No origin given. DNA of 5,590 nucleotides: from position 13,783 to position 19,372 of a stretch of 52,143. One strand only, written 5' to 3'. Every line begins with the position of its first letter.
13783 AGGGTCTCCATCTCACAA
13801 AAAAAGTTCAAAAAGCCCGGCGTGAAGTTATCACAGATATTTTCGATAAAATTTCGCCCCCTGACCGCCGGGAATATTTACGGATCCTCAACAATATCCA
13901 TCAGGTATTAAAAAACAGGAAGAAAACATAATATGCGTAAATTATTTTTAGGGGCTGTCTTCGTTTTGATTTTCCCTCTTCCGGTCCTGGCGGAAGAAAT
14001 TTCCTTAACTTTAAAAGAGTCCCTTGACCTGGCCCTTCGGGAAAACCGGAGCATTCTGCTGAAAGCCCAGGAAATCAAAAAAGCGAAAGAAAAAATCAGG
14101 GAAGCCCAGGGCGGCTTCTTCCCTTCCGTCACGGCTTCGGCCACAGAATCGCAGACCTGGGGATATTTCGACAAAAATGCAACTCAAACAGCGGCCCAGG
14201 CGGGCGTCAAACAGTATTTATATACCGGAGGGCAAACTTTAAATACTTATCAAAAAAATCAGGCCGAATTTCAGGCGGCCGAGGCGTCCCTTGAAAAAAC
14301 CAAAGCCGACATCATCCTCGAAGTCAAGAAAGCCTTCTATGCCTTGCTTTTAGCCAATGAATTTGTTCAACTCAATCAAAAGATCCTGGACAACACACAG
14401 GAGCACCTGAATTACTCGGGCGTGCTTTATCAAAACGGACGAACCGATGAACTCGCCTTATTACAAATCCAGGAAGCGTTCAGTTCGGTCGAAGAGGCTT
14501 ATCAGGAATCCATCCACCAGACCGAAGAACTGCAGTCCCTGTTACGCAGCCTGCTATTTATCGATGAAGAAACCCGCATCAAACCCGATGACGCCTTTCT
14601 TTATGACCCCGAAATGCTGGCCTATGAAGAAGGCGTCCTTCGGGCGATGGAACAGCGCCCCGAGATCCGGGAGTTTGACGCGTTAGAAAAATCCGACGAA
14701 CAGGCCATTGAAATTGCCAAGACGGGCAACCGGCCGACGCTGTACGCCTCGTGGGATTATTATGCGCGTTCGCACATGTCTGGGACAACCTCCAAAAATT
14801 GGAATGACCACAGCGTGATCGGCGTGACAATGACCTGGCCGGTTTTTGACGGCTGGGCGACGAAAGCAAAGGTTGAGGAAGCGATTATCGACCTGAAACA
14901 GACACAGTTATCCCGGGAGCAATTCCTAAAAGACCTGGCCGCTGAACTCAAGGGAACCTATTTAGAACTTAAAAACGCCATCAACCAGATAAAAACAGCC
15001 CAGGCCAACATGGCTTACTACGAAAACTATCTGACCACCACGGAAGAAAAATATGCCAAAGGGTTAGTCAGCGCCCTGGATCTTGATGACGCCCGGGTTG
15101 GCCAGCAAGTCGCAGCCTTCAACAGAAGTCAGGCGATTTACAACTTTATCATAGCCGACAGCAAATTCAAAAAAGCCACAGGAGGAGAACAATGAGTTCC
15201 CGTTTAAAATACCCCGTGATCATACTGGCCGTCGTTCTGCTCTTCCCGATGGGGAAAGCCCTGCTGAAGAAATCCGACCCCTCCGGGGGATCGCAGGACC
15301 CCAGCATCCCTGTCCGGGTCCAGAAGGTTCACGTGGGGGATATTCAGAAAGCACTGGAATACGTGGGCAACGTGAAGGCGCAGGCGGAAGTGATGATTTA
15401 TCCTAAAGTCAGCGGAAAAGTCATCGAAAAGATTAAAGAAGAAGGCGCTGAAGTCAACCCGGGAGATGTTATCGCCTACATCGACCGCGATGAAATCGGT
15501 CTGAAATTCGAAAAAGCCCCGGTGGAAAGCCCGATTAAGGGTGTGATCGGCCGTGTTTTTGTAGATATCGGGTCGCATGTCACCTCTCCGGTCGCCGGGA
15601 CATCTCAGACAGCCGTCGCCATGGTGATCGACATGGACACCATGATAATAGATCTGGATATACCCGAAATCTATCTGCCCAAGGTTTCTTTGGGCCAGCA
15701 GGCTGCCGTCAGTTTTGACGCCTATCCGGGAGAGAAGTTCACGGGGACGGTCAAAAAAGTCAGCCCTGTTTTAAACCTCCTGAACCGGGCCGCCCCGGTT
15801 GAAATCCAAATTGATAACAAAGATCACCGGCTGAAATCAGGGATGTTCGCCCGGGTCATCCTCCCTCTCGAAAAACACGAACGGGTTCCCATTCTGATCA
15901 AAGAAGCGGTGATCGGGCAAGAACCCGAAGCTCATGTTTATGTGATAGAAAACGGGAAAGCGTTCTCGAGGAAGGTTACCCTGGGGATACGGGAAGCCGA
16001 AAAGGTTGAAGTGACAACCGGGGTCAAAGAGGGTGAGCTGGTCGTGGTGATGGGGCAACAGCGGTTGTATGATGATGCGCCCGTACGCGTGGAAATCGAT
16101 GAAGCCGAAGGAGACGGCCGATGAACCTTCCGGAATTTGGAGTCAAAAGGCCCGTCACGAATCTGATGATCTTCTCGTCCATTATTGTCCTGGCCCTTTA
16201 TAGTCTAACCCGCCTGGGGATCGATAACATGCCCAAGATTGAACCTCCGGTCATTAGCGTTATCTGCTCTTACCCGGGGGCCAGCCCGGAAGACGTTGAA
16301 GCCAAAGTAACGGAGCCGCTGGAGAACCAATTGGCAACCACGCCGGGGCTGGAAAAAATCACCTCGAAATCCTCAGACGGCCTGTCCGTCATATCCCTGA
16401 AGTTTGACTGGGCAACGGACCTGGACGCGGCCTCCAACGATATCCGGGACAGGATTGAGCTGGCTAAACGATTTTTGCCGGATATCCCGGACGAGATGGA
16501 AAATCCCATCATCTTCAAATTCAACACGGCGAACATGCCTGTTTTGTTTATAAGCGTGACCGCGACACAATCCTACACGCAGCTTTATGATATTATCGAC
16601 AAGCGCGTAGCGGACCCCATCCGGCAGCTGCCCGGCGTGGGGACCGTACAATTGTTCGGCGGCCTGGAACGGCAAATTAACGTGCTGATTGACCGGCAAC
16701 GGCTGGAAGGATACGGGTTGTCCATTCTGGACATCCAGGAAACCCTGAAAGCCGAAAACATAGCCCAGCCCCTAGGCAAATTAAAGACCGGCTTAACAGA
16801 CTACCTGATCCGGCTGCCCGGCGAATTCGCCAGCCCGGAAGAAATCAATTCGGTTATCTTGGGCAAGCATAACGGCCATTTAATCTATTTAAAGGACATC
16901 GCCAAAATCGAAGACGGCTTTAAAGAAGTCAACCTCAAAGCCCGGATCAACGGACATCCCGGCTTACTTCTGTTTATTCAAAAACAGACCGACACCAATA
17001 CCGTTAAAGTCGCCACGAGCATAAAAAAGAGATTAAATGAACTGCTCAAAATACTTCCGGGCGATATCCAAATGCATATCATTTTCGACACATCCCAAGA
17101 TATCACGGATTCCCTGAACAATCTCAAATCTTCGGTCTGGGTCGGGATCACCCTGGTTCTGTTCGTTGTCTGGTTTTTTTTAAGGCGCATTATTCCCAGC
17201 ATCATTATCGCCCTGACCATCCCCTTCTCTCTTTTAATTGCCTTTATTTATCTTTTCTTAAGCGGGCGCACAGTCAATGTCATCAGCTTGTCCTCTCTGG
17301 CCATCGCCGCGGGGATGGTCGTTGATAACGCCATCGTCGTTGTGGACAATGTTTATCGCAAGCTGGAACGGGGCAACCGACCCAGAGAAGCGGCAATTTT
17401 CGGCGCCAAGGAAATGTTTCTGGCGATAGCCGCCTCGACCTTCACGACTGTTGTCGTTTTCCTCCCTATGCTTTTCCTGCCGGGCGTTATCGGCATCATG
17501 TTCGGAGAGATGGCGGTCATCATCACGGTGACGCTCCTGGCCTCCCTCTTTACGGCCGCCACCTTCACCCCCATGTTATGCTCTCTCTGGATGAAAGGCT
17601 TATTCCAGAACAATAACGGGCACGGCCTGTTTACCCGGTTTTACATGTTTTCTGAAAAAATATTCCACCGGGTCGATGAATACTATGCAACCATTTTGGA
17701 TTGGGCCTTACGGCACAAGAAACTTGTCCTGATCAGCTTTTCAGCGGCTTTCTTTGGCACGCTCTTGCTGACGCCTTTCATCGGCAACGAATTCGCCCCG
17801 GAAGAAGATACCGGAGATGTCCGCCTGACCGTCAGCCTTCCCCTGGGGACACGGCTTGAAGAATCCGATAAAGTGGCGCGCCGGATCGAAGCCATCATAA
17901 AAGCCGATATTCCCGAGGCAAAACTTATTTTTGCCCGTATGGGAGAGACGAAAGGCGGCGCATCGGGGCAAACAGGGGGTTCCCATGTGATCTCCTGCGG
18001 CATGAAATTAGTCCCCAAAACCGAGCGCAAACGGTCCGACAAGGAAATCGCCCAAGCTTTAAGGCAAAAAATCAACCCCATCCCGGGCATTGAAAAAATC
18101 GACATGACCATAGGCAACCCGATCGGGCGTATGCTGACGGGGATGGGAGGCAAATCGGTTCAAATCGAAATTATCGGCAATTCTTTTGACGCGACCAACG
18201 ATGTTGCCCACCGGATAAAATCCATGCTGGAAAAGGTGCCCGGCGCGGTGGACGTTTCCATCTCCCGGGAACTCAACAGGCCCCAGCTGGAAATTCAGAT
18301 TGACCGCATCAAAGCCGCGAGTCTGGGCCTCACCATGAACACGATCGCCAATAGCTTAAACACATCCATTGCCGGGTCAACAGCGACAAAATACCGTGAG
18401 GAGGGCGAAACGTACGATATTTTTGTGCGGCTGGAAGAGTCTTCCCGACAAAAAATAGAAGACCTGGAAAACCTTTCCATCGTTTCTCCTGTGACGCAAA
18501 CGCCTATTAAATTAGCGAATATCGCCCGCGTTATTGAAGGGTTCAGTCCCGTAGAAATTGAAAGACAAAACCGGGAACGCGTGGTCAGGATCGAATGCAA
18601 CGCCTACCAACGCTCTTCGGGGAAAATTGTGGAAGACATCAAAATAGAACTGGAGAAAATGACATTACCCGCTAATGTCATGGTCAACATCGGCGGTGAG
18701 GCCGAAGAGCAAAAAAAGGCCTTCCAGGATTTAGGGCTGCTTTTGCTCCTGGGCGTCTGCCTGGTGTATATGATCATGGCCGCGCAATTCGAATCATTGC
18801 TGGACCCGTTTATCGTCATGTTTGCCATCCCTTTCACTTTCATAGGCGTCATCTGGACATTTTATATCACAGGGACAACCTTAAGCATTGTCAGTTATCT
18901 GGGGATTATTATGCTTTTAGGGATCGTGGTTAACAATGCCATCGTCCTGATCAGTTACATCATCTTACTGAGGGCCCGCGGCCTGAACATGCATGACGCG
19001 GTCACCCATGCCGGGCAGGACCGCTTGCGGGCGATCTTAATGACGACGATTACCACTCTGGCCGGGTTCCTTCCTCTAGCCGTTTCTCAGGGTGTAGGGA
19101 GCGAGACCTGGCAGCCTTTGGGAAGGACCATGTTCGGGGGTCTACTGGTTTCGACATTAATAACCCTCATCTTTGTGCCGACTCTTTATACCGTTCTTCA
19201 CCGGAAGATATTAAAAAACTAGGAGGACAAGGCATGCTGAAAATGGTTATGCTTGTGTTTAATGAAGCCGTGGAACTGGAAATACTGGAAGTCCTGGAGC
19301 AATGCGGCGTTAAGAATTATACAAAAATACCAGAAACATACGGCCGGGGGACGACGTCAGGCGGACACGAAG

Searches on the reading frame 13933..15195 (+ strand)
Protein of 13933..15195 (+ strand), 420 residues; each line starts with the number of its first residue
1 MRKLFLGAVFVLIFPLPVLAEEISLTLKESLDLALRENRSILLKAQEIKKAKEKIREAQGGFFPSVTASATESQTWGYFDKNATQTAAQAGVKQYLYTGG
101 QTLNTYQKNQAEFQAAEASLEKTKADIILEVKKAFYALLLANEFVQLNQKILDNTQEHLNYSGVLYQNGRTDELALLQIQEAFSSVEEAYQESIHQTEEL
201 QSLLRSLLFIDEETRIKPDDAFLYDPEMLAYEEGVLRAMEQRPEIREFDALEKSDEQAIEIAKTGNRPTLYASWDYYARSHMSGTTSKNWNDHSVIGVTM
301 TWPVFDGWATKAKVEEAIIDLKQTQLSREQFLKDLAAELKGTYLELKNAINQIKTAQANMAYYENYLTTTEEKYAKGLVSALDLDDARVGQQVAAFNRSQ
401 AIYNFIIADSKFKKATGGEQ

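Call 8: search_protein_families(library=pfam, proteins=[window:13933-15195:+])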
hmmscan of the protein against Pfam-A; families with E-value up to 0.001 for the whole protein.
window:13933-15195:+ (420 aa): 1 family
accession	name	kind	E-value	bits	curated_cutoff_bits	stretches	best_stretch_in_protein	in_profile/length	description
PF02321.23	OEP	-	2.4e-54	184.4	22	2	237-417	7-187/187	Outer membrane efflux protein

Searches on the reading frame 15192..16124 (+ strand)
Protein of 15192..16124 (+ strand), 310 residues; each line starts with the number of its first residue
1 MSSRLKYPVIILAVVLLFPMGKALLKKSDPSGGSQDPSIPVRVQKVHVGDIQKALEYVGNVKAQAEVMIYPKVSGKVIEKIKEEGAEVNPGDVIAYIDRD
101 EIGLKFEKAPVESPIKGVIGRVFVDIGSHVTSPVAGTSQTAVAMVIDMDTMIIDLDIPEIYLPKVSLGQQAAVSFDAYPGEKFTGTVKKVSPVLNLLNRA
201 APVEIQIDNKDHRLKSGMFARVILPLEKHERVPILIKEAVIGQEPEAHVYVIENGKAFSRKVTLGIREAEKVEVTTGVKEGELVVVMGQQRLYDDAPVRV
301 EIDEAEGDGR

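Call 8: search_protein_families(library=pfam, proteins=[window:15192-16124:+])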
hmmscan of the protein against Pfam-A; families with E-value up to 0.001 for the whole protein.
window:15192-16124:+ (310 aa): 3 families
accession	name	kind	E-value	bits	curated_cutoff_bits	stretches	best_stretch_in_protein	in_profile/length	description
PF16576.10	HlyD_D23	-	1e-22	81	30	1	107-220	107-214/214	Barrel-sandwich domain of CusB or HlyD membrane-fusion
PF13437.12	HlyD_3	-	1.6e-11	45.3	22.2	1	111-217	2-106/106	HlyD family secretion protein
PF00529.27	CusB_dom_1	-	1.5e-06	28.8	26.5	0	70-222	12-85/89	Cation efflux system protein CusB domain 1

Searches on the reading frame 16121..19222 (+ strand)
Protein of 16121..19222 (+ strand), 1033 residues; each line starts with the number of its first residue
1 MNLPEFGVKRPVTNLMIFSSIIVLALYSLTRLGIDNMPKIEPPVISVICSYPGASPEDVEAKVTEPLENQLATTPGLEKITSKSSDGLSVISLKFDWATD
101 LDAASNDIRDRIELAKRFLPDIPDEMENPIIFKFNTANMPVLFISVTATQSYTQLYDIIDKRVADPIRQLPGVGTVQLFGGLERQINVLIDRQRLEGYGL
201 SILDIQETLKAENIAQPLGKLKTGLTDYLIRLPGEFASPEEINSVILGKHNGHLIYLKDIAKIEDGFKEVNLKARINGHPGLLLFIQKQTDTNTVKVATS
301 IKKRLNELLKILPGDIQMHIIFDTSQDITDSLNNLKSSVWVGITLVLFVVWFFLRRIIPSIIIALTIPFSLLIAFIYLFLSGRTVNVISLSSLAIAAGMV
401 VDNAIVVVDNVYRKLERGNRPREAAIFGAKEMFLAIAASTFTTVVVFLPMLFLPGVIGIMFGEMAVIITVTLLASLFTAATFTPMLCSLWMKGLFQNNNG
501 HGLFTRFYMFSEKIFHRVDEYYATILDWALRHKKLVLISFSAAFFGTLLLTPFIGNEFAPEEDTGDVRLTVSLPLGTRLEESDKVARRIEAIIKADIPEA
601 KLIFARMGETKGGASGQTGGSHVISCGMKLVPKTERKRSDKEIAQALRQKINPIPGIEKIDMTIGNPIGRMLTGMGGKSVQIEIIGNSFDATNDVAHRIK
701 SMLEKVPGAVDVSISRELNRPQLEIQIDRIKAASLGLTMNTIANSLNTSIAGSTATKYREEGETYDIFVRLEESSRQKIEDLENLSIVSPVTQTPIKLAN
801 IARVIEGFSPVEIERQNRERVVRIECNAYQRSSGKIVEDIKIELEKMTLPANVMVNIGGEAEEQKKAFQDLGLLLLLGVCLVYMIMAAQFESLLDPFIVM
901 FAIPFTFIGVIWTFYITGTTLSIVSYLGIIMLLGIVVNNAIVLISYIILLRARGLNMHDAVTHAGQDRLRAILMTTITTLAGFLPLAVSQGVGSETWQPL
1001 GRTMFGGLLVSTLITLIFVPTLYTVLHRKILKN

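Call 8: search_protein_families(library=pfam, proteins=[window:16121-19222:+])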
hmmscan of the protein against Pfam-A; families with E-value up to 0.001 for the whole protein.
window:16121-19222:+ (1033 aa): 2 families
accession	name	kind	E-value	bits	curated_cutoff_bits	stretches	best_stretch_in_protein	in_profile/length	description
PF00873.25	ACR_tran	-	7.1e-263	875.3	28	1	5-1027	3-1021/1021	AcrB/AcrD/AcrF family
PF03176.21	MMPL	-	2e-17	63.6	20.5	2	821-1029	91-305/333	MMPL family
